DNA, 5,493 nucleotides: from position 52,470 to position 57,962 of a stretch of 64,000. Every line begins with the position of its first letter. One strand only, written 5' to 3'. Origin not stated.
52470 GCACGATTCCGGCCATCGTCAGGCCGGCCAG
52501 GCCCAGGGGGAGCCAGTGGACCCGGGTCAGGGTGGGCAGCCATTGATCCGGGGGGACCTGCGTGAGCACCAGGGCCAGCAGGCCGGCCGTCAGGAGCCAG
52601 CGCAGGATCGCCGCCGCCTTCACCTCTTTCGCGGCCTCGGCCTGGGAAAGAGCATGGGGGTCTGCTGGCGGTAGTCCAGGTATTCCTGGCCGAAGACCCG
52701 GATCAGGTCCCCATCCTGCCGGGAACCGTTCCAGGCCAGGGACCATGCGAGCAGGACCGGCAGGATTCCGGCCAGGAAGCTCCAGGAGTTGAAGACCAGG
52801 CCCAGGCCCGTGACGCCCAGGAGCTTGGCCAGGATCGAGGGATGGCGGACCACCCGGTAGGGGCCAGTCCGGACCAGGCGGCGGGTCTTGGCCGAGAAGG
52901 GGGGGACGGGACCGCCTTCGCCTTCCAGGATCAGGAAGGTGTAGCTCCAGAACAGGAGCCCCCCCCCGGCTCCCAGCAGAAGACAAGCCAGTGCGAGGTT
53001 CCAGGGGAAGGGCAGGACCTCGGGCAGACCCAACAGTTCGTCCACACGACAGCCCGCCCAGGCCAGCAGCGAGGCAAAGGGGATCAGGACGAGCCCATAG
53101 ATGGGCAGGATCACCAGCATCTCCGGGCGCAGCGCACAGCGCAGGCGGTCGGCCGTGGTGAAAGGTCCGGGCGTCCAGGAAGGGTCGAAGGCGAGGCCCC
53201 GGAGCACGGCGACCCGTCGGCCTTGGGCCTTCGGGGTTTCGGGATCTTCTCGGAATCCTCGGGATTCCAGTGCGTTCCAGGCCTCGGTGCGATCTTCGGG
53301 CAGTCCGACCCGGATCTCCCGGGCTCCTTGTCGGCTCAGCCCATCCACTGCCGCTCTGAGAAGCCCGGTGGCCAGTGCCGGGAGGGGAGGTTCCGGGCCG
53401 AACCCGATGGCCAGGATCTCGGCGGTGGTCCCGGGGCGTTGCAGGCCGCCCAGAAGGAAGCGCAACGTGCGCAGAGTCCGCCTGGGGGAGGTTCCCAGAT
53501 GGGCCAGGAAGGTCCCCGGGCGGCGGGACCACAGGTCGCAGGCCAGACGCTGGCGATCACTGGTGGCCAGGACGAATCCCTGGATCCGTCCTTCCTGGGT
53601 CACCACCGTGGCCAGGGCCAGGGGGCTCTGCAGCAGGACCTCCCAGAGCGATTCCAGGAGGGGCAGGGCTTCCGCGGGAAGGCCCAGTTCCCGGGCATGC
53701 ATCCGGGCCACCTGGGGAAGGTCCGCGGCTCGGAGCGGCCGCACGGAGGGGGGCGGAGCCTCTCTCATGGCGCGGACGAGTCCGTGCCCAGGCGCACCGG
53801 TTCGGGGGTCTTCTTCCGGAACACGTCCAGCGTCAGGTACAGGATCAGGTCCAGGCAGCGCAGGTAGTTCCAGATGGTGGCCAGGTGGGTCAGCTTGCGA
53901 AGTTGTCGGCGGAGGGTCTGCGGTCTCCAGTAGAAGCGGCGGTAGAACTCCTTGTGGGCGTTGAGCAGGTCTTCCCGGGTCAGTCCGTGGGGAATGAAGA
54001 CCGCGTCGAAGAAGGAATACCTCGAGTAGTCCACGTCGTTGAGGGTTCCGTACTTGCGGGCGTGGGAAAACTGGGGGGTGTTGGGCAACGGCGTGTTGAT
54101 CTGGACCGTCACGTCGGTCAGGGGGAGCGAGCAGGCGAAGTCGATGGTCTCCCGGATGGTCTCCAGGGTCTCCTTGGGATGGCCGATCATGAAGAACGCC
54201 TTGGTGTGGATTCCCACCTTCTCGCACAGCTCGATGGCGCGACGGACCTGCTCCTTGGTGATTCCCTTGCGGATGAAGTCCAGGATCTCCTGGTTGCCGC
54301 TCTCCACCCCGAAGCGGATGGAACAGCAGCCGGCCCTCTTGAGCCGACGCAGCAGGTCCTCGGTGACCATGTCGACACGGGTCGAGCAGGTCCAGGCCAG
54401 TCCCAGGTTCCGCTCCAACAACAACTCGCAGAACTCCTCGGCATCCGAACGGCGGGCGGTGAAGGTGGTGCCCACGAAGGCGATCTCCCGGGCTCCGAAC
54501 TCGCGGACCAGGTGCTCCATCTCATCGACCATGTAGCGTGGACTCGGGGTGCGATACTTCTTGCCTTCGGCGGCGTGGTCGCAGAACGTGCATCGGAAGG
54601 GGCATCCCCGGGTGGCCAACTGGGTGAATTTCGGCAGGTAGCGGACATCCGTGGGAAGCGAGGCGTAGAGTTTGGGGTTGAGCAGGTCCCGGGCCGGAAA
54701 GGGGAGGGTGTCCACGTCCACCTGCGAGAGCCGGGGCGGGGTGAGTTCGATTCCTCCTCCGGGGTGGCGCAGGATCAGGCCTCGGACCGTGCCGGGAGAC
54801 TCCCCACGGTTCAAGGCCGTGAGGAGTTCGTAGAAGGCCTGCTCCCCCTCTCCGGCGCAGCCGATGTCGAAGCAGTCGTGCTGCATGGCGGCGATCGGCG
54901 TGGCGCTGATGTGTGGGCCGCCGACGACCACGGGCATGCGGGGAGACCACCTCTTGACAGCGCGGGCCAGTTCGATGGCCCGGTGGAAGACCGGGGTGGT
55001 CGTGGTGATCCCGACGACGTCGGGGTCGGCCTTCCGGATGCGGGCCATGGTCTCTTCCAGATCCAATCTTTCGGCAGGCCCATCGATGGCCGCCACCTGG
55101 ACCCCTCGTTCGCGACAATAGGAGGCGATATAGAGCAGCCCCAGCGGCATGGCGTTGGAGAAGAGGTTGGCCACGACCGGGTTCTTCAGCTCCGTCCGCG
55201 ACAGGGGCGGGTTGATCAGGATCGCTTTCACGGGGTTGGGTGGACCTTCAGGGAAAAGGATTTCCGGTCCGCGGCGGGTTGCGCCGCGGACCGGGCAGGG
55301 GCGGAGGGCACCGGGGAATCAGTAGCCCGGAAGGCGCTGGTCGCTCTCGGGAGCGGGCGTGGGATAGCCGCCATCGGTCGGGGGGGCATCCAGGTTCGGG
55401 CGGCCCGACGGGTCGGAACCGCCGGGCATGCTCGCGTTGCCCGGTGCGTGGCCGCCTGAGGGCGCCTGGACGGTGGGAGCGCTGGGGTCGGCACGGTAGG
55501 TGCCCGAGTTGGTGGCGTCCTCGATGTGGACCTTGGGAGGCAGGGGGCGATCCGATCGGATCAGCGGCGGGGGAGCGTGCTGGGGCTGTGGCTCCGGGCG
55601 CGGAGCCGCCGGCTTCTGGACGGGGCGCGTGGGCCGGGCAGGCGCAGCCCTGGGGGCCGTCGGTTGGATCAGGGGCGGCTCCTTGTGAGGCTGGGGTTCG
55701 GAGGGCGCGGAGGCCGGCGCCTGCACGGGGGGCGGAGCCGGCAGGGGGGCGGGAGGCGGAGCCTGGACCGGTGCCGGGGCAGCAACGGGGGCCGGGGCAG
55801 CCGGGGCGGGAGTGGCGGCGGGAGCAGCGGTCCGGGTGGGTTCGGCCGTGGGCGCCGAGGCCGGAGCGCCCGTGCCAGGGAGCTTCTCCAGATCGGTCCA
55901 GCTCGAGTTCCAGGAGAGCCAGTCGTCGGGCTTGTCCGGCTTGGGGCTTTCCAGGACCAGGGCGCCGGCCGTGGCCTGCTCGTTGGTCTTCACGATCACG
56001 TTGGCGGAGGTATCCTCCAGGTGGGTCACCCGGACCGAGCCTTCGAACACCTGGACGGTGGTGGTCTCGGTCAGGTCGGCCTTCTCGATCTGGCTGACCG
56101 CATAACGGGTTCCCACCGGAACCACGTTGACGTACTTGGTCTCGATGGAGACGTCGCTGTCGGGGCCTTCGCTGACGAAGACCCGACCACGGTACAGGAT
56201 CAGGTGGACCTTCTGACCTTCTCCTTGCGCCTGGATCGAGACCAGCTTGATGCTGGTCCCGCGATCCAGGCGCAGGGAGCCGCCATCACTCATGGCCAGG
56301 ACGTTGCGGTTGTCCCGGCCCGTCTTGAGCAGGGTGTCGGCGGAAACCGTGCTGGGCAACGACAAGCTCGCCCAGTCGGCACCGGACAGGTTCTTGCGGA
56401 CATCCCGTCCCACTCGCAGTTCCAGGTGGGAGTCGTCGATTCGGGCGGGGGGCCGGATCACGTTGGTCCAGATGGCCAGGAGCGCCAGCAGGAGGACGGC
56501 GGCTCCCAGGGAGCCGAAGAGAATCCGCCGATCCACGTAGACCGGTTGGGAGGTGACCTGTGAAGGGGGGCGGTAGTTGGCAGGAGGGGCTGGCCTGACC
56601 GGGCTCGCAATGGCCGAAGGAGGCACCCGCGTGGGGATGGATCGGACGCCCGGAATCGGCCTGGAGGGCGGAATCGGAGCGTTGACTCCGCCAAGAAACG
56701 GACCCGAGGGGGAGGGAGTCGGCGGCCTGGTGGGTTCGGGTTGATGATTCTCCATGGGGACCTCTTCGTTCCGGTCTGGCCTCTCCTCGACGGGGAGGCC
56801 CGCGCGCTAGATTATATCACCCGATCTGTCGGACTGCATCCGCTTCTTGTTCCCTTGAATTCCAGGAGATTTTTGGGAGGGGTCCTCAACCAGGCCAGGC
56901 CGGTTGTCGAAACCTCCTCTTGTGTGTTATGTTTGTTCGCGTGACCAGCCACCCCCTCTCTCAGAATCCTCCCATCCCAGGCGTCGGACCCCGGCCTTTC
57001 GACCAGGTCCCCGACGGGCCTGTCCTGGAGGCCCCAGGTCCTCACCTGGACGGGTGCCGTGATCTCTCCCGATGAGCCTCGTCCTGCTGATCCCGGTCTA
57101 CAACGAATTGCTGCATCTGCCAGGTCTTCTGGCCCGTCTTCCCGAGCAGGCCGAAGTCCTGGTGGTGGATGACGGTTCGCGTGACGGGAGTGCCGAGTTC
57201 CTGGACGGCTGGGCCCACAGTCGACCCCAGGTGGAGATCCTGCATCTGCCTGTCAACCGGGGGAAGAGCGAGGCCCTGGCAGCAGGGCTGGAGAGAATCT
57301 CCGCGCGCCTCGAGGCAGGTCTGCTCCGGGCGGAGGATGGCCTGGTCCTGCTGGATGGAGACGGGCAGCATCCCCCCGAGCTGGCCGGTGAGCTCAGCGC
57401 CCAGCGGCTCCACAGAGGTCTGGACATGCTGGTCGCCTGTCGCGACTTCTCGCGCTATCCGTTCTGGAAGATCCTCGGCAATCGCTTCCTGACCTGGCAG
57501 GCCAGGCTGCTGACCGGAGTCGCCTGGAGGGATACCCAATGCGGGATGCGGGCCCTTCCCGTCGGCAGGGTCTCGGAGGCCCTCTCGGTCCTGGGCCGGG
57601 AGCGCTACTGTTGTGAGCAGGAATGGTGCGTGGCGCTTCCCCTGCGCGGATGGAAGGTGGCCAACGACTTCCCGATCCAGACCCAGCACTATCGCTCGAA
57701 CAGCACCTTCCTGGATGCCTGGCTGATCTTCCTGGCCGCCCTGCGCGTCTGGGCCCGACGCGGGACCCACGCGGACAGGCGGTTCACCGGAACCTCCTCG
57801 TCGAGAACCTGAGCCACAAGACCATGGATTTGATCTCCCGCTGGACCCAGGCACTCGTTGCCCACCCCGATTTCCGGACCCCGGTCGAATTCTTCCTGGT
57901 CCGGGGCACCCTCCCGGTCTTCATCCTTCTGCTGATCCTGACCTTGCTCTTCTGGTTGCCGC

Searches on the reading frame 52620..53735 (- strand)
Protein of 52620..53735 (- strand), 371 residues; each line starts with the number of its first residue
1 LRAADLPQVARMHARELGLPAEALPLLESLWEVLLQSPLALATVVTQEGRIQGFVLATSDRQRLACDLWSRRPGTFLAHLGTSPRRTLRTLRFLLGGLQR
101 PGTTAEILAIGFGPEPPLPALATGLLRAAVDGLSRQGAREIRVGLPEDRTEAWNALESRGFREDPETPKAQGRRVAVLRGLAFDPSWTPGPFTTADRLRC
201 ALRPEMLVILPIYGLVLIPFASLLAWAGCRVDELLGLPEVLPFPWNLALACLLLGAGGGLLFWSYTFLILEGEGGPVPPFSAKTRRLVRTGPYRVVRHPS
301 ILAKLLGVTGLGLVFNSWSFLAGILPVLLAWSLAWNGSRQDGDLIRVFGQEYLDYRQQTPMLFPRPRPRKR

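Call 60: search_protein_families(library=ncbifam, proteins=[window:52620-53735:-], max_evalue=0.001)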
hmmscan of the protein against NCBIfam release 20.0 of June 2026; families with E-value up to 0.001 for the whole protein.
window:52620-53735:- (371 aa): 1 family
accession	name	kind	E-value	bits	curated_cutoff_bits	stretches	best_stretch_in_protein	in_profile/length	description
NF040696.1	isopcys_mtase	equivalog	8.2e-07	29.1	160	1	285-365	110-189/190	protein-S-isoprenylcysteine O-methyltransferase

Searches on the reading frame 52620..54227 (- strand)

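Call 38: search_protein_families(library=pfam, proteins=[window:52620-54227:-], max_evalue=0.01)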
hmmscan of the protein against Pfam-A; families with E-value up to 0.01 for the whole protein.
window:52620-54227:- (535 aa): 2 families
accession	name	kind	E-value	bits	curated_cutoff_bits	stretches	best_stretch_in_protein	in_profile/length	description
PF04191.18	PEMT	-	9.7e-09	36.1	25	1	410-495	2-86/105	Phospholipid methyltransferase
PF04140.19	ICMT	-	0.00083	20.2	24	1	447-497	31-81/95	Isoprenylcysteine carboxyl methyltransferase (ICMT) family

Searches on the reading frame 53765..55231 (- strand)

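Call 38: search_protein_families(library=pfam, proteins=[window:53765-55231:-], max_evalue=0.01)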
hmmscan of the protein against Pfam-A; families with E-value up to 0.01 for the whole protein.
window:53765-55231:- (488 aa): 2 families
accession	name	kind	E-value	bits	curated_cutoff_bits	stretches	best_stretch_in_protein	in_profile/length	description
PF04055.27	Radical_SAM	-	2.7e-31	109.4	29.5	1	207-366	4-166/166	Radical SAM superfamily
PF02310.24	B12-binding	-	8.4e-25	87.4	32.1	1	18-136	3-120/121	B12 binding domain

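Call 60: search_protein_families(library=ncbifam, proteins=[window:53765-55231:-], max_evalue=0.001)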
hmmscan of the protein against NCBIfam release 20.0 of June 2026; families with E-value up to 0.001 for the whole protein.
window:53765-55231:- (488 aa): 36 families (the best 25 are shown)
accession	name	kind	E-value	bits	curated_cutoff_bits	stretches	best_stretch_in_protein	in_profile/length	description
TIGR03471.1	HpnJ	equivalog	1.3e-59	202.4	577.6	1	48-447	49-446/472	hopanoid biosynthesis associated radical SAM protein HpnJ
TIGR02026.1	BchE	equivalog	1.6e-55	188.9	481.35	1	23-444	16-437/497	magnesium-protoporphyrin IX monomethyl ester anaerobic oxidative cyclase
NF050148.1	rSAM_ApyD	equivalog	2.5e-53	181.5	750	1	62-448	67-444/645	RiPP biosynthesis radical SAM protein ApyD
TIGR04479.1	bcpD_PhpK_rSAM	subfamily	1.2e-45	155.9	600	1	29-368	72-408/504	PhpK family radical SAM P-methyltransferase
TIGR04072.2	rSAM_ladder_B12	equivalog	1.6e-39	135.8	360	2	207-398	186-379/443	lipid biosynthesis B12-binding/radical SAM protein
TIGR04385.1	B12_rSAM_cofa1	equivalog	3.8e-39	135.1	450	1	28-365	19-360/438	B12 lower ligand biosynthesis radical SAM protein BzaD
TIGR04014.1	B12_SAM_MJ_0865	equivalog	7.2e-34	117.3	360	1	66-387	37-354/434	methyl-coenzyme M reductase glutamine C-methyltransferase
TIGR03975.1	rSAM_ocin_1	subfamily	5.7e-33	114.3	281.85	1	58-364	117-425/606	RiPP maturation radical SAM C-methyltransferase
NF033070.1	rSAM_AprD4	equivalog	4.6e-32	111.5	500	1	171-426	168-424/456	AprD4 family radical SAM diol-dehydratase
NF038361.1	rSAM_Sden_1168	equivalog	8.3e-32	110.4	575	1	29-397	85-479/560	Sden_1168 family B12-binding radical SAM P-methyltransferase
TIGR04367.1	HpnR_B12_rSAM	equivalog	1.4e-29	103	650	1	21-414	14-393/490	hopanoid C-3 methylase HpnR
TIGR04013.1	B12_SAM_MJ_1487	hypoth_equivalog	5.5e-29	101.2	251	1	54-389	27-355/382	TIGR04013 family B12-binding domain/radical SAM domain-containing protein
TIGR04295.1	B12_rSAM_oligo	hypoth_equivalog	1.3e-23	83.4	400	1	25-322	21-314/422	TIGR04295 family B12-binding domain-containing radical SAM protein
NF040546.1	rSAM_CUAEP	equivalog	1.2e-21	77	500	1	29-367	13-339/468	CUAEP/CCAEP-tail radical SAM (seleno)protein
NF033712.0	B12_rSAM_KedN5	subfamily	2.8e-19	68.8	700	1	29-453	17-452/624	KedN5 family methylcobalamin-dependent radical SAM C-methyltransferase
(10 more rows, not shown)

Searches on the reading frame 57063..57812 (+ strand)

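Call 38: search_protein_families(library=pfam, proteins=[window:57063-57812:+], max_evalue=0.01)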
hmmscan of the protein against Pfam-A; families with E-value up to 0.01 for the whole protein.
window:57063-57812:+ (249 aa): 1 family
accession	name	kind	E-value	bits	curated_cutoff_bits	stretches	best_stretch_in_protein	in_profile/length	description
PF00535.33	Glycos_transf_2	-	1.1e-17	65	23.3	1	9-136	3-124/168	Glycosyl transferase family 2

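Call 60: search_protein_families(library=ncbifam, proteins=[window:57063-57812:+], max_evalue=0.001)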
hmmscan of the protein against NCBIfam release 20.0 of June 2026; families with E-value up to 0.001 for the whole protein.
window:57063-57812:+ (249 aa): 9 families
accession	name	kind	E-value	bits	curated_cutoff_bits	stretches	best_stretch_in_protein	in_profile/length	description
TIGR03937.1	PgaC_IcaA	equivalog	1.5e-10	40.6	422.3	1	7-81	48-126/407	poly-beta-1,6-N-acetyl-D-glucosamine synthase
NF007986.1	PRK10714.1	equivalog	2.3e-10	40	529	1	8-167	10-166/316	undecaprenyl-phosphate 4-deoxy-4-formamido-L-arabinose transferase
NF047588.1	GlcsyltransPgfSStrep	equivalog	3.7e-09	36.2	500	1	27-167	32-161/308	glycosyltransferase PgfS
NF007482.0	PRK10073.1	equivalog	1.2e-07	31.1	423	1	6-79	8-84/334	glycosyltransferase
NF058614.1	PPMAGASynPpgS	equivalog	8e-07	28.7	370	1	8-127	4-113/226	polyprenyl-phospho-N-acetylgalactosaminyl synthase PpgS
NF053846.1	glyco_with_XrtP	equivalog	2.2e-05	23.3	520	1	28-116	68-159/440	XrtP-associated glycosyltransferase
TIGR04283.1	glyco_like_mftF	equivalog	2.7e-05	23.9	182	1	8-68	3-62/221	TIGR04283 family arsenosugar biosynthesis glycosyltransferase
NF041875.1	EPS_EpsD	equivalog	3.7e-05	23.3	370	1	8-76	3-75/325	exopolysaccharide biosynthesis glycosyltransferase EpsD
TIGR03965.1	mycofact_glyco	equivalog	6.6e-05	22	280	1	6-82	76-156/467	mycofactocin biosynthesis glycosyltransferase MftF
